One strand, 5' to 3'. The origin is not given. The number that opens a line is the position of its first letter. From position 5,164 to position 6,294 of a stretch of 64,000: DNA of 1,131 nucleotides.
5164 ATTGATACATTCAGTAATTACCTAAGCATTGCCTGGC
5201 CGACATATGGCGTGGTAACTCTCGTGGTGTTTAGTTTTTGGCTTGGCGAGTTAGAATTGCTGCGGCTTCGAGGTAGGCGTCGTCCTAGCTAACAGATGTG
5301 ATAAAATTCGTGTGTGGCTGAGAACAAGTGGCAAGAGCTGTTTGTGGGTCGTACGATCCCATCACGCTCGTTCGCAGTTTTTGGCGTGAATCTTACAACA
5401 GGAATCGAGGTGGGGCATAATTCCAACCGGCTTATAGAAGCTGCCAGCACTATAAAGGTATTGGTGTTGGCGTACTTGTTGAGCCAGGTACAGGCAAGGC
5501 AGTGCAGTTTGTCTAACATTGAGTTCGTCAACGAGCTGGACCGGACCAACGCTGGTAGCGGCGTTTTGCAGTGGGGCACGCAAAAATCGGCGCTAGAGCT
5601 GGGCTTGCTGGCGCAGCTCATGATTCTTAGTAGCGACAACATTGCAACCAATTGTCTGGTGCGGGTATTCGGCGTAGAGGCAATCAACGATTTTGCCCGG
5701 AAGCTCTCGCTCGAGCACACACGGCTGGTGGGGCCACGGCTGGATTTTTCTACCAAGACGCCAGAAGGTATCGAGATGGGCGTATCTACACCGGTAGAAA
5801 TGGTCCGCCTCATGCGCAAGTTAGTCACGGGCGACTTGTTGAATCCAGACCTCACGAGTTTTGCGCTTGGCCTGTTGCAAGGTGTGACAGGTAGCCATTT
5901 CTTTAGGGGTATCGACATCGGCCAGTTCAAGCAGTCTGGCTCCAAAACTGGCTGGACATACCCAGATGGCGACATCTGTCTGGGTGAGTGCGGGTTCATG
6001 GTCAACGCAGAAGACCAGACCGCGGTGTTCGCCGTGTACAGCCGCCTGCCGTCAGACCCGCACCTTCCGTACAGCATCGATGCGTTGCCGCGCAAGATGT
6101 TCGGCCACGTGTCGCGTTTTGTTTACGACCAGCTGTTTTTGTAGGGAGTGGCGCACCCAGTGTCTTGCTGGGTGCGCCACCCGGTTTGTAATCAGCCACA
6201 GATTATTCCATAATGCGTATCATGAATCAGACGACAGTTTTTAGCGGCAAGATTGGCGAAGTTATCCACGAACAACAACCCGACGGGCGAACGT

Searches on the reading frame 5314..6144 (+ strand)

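Call 18: search_protein_families(library=pfam, proteins=[window:5314-6144:+], max_evalue=0.01)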
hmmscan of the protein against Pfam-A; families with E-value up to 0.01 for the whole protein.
window:5314-6144:+ (276 aa): 1 family
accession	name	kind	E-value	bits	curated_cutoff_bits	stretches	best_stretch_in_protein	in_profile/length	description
PF13354.11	Beta-lactamase2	-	1.4e-37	129.5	22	1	25-242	5-213/214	Beta-lactamase enzyme family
